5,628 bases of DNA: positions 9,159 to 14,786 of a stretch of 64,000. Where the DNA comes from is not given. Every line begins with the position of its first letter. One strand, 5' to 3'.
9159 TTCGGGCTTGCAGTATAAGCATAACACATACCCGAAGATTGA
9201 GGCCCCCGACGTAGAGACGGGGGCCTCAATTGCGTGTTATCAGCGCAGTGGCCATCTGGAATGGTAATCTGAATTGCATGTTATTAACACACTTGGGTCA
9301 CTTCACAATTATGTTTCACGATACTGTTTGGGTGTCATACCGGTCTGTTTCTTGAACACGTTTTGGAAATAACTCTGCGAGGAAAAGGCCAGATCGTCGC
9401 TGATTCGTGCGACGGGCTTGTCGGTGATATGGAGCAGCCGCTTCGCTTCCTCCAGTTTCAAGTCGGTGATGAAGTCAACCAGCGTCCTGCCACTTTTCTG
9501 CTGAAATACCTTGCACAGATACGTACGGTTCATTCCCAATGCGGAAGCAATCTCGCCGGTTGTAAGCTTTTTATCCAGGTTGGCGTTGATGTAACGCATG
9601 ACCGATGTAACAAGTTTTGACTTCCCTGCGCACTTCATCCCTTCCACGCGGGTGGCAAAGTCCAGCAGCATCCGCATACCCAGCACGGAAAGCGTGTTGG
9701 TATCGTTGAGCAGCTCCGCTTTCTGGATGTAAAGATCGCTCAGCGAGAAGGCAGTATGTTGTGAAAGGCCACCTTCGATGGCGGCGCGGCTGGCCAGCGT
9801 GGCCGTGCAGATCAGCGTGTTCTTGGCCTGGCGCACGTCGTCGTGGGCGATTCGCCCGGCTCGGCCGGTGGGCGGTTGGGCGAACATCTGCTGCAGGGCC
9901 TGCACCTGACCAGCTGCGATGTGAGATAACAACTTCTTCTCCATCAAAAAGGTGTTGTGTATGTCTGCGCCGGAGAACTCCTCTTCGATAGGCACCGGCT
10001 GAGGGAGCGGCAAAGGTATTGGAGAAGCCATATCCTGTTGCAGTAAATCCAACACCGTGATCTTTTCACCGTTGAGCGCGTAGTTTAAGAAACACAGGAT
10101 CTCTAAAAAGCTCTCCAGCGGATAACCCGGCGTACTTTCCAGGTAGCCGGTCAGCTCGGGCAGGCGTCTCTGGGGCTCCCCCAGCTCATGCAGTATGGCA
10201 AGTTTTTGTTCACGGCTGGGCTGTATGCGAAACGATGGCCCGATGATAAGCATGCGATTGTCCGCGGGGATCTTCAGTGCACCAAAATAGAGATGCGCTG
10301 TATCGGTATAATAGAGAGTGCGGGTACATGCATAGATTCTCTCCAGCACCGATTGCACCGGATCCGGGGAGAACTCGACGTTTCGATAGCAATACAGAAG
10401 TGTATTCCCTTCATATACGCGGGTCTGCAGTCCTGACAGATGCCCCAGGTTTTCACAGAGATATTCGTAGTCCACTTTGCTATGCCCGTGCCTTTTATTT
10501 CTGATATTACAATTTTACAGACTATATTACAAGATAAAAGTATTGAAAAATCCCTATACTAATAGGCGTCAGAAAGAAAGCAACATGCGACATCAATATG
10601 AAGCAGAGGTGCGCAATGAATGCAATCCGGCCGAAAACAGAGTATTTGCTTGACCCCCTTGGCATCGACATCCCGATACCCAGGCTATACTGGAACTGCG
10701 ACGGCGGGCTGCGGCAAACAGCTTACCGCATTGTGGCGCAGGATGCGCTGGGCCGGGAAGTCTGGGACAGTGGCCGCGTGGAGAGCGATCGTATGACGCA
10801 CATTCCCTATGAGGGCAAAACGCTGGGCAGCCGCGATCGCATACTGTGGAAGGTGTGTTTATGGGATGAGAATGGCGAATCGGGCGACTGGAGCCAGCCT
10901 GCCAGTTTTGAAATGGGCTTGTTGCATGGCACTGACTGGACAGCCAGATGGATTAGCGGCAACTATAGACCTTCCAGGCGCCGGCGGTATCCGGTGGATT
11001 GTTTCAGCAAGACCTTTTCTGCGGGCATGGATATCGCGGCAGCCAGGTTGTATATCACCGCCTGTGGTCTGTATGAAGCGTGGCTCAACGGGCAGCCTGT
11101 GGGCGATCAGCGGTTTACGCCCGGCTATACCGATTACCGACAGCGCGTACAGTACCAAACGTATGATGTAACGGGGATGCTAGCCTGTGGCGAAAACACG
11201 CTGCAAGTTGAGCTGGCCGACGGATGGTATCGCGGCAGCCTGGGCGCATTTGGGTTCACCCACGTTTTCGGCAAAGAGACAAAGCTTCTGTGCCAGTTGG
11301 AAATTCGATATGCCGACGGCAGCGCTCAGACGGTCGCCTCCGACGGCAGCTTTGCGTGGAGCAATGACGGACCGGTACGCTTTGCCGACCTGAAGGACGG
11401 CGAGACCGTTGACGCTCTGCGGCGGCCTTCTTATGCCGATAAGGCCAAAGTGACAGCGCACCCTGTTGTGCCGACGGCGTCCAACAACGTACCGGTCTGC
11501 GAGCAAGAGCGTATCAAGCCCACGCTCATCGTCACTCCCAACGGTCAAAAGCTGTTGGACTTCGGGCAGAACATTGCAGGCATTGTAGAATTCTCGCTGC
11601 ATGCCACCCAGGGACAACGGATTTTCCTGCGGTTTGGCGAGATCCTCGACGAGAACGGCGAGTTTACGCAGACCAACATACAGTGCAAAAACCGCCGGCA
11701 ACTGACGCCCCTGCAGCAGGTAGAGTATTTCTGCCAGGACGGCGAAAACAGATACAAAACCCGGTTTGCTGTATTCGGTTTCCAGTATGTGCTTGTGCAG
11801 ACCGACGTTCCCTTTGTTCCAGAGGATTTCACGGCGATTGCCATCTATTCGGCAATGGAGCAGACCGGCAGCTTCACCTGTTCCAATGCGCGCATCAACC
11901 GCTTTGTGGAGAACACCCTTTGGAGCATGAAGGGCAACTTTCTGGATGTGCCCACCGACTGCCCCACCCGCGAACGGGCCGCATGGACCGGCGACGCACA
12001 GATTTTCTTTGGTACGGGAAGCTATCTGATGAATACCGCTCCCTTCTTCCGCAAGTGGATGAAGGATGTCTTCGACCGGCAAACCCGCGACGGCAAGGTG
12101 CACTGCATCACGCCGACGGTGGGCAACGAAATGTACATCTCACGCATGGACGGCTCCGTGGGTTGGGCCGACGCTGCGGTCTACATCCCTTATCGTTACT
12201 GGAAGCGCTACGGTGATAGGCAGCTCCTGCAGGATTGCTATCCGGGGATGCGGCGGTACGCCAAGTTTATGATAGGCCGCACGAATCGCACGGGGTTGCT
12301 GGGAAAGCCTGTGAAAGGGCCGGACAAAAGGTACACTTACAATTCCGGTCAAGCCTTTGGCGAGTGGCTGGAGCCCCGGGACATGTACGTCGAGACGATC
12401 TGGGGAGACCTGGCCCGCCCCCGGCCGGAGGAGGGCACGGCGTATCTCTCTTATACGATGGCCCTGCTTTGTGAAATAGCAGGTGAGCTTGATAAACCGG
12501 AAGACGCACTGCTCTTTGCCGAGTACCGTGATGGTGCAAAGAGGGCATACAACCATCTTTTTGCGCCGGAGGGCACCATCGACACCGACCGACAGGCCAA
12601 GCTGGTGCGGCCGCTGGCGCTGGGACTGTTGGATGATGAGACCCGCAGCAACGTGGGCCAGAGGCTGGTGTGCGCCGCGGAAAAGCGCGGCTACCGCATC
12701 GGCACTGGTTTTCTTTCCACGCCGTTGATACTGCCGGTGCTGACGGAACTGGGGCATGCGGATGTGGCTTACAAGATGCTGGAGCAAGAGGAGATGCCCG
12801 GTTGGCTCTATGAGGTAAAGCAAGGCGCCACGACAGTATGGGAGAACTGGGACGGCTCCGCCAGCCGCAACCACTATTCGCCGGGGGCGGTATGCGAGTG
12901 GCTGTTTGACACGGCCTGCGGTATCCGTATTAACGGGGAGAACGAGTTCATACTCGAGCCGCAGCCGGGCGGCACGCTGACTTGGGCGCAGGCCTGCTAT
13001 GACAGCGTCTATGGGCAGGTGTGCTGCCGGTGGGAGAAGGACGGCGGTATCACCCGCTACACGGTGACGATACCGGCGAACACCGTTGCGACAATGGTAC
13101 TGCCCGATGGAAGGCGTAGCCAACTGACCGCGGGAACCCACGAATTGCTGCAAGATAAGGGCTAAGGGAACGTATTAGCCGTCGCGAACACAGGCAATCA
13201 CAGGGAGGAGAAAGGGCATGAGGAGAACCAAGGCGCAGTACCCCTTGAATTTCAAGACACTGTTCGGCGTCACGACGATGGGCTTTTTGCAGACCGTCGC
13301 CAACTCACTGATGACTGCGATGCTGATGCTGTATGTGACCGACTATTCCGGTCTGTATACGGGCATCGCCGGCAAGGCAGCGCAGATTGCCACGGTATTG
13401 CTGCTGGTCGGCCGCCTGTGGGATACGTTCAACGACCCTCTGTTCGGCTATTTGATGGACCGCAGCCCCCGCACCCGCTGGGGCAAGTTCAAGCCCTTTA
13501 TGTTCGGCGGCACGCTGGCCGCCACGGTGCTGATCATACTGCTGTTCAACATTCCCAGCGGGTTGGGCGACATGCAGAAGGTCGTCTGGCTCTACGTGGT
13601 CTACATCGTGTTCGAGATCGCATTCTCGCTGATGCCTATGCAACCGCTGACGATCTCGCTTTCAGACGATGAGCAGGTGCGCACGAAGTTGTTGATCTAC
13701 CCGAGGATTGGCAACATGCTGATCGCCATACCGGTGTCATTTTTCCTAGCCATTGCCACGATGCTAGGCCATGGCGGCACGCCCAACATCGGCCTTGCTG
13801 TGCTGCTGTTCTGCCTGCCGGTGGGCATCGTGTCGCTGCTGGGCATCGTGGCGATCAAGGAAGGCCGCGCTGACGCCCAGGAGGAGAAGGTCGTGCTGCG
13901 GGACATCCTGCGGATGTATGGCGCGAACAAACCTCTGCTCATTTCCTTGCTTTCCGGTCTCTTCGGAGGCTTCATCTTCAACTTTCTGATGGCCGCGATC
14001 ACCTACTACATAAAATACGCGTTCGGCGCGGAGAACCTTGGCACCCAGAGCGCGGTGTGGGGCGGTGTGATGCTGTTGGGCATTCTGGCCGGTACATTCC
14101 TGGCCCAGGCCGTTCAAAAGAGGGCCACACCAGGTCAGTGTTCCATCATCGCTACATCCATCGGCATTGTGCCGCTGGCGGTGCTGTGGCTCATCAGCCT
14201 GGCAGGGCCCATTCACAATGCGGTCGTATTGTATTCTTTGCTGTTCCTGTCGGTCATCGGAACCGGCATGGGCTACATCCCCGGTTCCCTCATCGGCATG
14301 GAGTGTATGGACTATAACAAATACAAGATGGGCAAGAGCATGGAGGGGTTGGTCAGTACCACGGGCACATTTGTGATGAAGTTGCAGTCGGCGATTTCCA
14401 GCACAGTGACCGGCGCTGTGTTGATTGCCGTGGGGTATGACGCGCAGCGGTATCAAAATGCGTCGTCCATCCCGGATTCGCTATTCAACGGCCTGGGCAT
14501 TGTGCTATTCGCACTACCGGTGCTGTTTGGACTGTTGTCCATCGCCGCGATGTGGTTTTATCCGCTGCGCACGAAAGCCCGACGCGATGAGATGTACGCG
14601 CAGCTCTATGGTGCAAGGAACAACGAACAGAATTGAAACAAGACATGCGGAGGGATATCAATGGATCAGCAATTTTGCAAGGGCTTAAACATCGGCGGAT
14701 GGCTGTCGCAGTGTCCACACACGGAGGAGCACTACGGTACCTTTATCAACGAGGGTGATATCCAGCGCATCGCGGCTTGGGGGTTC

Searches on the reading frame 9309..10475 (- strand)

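Call 50: search_protein_families(library=pfam, proteins=[window:9309-10475:-])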
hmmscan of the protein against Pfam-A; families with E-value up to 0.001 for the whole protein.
window:9309-10475:- (388 aa): 2 families
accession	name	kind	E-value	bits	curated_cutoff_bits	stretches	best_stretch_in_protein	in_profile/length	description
PF12833.13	HTH_18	-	1.2e-22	80.4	33.6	1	309-387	1-79/80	Helix-turn-helix domain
PF00165.29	HTH_AraC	-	2e-20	72.8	26.6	2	349-386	2-41/42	Bacterial regulatory helix-turn-helix proteins, AraC family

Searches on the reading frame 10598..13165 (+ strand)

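Call 50: search_protein_families(library=pfam, proteins=[window:10598-13165:+])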
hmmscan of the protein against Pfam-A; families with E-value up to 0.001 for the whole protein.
window:10598-13165:+ (855 aa): 5 families
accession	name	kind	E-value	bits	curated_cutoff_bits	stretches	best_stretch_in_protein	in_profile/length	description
PF17389.8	Bac_rhamnosid6H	-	2.3e-90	303.7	24.5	1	421-771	1-337/339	Bacterial alpha-L-rhamnosidase 6 hairpin glycosidase domain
PF08531.16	Bac_rhamnosid_N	-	3.5e-44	151.1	25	1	145-300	2-157/172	Alpha-L-rhamnosidase N-terminal domain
PF25788.1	Ig_Rha78A_N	-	4.9e-31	107.6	27.4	1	11-110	3-105/105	Rha78A-like, N-terminal immunoglobulin domain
PF17390.7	Bac_rhamnosid_C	-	2.8e-17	62.7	22.1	1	783-844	11-72/78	Bacterial alpha-L-rhamnosidase C-terminal domain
PF05592.18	Bac_rhamnosid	-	7.5e-15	55.1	22.2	1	313-416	3-101/102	Bacterial alpha-L-rhamnosidase concanavalin-like domain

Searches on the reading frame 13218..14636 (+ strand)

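Call 50: search_protein_families(library=pfam, proteins=[window:13218-14636:+])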
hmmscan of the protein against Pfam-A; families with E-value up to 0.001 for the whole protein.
window:13218-14636:+ (472 aa): 1 family
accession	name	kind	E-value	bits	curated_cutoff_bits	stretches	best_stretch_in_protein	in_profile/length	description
PF13347.12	MFS_2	-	8.8e-49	166.6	27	1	31-450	11-425/427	MFS/sugar transport protein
